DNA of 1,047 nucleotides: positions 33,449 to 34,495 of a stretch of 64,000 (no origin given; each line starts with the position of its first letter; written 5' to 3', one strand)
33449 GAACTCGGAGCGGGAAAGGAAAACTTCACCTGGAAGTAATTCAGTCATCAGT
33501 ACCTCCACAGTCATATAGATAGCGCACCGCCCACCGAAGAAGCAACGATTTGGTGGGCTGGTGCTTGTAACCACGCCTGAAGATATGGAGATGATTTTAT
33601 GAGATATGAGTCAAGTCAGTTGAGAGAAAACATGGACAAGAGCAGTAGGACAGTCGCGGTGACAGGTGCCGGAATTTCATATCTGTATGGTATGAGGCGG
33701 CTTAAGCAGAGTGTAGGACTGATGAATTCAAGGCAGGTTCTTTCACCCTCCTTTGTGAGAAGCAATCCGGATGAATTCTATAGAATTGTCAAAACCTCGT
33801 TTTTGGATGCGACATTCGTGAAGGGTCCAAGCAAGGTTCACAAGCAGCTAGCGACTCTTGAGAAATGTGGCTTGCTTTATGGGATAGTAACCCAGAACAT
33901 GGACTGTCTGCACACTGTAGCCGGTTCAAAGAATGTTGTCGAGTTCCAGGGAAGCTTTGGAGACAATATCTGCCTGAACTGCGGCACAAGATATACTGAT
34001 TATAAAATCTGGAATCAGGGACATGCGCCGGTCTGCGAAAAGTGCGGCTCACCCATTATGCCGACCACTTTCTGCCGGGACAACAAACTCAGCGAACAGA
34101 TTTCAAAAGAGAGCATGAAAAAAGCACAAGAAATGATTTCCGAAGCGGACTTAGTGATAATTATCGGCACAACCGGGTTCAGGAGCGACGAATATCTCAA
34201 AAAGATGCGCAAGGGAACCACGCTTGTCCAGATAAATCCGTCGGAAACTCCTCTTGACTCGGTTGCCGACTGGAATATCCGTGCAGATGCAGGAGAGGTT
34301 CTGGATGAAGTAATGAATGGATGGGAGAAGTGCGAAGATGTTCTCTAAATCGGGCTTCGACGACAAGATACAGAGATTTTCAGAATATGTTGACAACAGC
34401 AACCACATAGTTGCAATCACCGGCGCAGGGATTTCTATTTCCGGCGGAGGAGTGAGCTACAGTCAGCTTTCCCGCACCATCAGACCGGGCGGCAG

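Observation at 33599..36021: Translationally coupled operon of two catalytic-His-to-Gln sirtuin paralogues plus a PARG-type hydrolase: candidate reversible ADP-ribosylation system in a new context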

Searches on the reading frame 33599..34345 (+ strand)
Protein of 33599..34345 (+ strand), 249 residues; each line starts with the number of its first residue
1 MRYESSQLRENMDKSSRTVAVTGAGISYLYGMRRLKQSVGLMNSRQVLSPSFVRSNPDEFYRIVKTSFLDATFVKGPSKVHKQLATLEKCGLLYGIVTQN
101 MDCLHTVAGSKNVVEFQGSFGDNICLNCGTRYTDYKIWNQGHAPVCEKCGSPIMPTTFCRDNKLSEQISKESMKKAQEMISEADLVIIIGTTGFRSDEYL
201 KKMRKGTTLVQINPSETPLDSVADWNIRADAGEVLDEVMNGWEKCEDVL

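Call 3: search_protein_families(library=pfam, proteins=[window:33599-34345:+], max_evalue=0.01)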
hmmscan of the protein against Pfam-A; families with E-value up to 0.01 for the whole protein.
window:33599-34345:+ (249 aa): 2 families
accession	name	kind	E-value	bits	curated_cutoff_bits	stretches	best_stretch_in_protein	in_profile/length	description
PF02146.23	SIR2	-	2e-23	83.7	24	1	38-192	26-175/180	Sir2 family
PF00205.28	TPP_enzyme_M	-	2e-06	28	30.4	1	169-237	64-136/137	Thiamine pyrophosphate enzyme, central domain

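Call 4: search_protein_families(library=ncbifam, proteins=[window:33599-34345:+], max_evalue=0.01)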
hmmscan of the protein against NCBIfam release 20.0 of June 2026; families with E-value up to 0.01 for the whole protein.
window:33599-34345:+ (249 aa): 7 families
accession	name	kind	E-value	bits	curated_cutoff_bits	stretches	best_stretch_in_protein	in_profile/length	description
NF040867.1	prot_deacyl_CobB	equivalog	9.4e-43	146.2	320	1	8-240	3-240/242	NAD-dependent protein deacetylase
NF001753.0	PRK00481.1-3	subfamily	1.9e-42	145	243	1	7-244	5-249/252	NAD-dependent protein deacylase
NF001752.0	PRK00481.1-1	equivalog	2.1e-38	132.2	221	1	5-239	4-240/242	NAD-dependent protein deacylase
NF010736.0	PRK14138.1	equivalog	2.6e-37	128.4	395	1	10-240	6-239/244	NAD-dependent deacetylase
NF001754.0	PRK00481.1-4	equivalog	4.9e-28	97.9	252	1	5-238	5-240/244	NAD-dependent protein deacylase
NF003738.0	PRK05333.1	equivalog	2.8e-20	72.4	305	2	6-136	17-149/295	NAD-dependent protein deacetylase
NF001755.0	PRK00481.1-5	equivalog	2.3e-12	46.4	318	1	6-194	32-218/278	Sir2 family NAD+-dependent deacetylase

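Call 5: search_protein_families(library=padloc, proteins=[window:33599-34345:+], max_evalue=0.01)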
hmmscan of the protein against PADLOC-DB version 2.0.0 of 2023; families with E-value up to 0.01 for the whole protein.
window:33599-34345:+ (249 aa): 1 family
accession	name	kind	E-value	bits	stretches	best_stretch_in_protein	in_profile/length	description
PDLC02346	AbiI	-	0.0077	13.7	0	154-205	78-129/295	AbiI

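Call 6: search_solved_structures(query=window:33599-34345:+, show_alignments=4, max_evalue=0.001)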
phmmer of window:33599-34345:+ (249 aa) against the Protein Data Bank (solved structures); distinct sequences matched with E-value up to 0.001: 101 (the best 60 are shown).
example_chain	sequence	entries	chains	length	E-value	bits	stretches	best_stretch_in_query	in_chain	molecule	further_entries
1m2k_A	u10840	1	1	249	2.3e-31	112.1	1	9-241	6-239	Silent Information Regulator 2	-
1ici_A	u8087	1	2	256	3e-31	111.7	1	8-240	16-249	TRANSCRIPTIONAL REGULATORY PROTEIN, SIR2 FAMILY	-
1m2g_A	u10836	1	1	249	3.2e-31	111.6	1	9-241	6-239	Silent Information Regulator 2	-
4twi_A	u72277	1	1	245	3.4e-31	111.6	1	9-240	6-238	NAD-dependent protein deacylase 1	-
1m2n_A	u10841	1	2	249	4.7e-31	111.1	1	9-241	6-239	Silent Information Regulator 2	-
1m2h_A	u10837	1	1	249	8.5e-31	110.2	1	9-241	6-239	Silent Information Regulator 2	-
1m2j_A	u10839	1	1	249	3.1e-30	108.4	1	9-241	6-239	Silent Information Regulator 2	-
1yc5_A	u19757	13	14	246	8.6e-29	103.7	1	11-239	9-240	NAD-dependent deacetylase | NAD-DEPENDENT PROTEIN DEACETYLASE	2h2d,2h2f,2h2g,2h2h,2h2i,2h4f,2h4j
2h4h_A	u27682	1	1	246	1.2e-28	103.2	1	11-239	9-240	NAD-dependent deacetylase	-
2h59_A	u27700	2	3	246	1.2e-28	103.2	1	11-239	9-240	NAD-dependent deacetylase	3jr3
1ma3_A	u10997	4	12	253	2e-23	86.1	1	7-240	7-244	Transcriptional regulatory protein, Sir2 family | NAD-dependent deacetylase 2 | NAD-dependent protein deacylase 2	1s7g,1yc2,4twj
5oj7_A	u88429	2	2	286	3.5e-14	55.8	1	5-130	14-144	NAD-dependent protein deacylase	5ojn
3jwp_A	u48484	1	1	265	1.7e-13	53.6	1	13-234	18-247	Transcriptional regulatory protein sir2 homologue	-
3u31_A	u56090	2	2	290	2.3e-13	53.2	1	13-234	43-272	Transcriptional regulatory protein sir2 homologue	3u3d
7x3p_A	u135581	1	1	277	1.8e-09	40.4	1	8-136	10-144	NAD-dependent protein deacylase sirtuin-5, mitochondrial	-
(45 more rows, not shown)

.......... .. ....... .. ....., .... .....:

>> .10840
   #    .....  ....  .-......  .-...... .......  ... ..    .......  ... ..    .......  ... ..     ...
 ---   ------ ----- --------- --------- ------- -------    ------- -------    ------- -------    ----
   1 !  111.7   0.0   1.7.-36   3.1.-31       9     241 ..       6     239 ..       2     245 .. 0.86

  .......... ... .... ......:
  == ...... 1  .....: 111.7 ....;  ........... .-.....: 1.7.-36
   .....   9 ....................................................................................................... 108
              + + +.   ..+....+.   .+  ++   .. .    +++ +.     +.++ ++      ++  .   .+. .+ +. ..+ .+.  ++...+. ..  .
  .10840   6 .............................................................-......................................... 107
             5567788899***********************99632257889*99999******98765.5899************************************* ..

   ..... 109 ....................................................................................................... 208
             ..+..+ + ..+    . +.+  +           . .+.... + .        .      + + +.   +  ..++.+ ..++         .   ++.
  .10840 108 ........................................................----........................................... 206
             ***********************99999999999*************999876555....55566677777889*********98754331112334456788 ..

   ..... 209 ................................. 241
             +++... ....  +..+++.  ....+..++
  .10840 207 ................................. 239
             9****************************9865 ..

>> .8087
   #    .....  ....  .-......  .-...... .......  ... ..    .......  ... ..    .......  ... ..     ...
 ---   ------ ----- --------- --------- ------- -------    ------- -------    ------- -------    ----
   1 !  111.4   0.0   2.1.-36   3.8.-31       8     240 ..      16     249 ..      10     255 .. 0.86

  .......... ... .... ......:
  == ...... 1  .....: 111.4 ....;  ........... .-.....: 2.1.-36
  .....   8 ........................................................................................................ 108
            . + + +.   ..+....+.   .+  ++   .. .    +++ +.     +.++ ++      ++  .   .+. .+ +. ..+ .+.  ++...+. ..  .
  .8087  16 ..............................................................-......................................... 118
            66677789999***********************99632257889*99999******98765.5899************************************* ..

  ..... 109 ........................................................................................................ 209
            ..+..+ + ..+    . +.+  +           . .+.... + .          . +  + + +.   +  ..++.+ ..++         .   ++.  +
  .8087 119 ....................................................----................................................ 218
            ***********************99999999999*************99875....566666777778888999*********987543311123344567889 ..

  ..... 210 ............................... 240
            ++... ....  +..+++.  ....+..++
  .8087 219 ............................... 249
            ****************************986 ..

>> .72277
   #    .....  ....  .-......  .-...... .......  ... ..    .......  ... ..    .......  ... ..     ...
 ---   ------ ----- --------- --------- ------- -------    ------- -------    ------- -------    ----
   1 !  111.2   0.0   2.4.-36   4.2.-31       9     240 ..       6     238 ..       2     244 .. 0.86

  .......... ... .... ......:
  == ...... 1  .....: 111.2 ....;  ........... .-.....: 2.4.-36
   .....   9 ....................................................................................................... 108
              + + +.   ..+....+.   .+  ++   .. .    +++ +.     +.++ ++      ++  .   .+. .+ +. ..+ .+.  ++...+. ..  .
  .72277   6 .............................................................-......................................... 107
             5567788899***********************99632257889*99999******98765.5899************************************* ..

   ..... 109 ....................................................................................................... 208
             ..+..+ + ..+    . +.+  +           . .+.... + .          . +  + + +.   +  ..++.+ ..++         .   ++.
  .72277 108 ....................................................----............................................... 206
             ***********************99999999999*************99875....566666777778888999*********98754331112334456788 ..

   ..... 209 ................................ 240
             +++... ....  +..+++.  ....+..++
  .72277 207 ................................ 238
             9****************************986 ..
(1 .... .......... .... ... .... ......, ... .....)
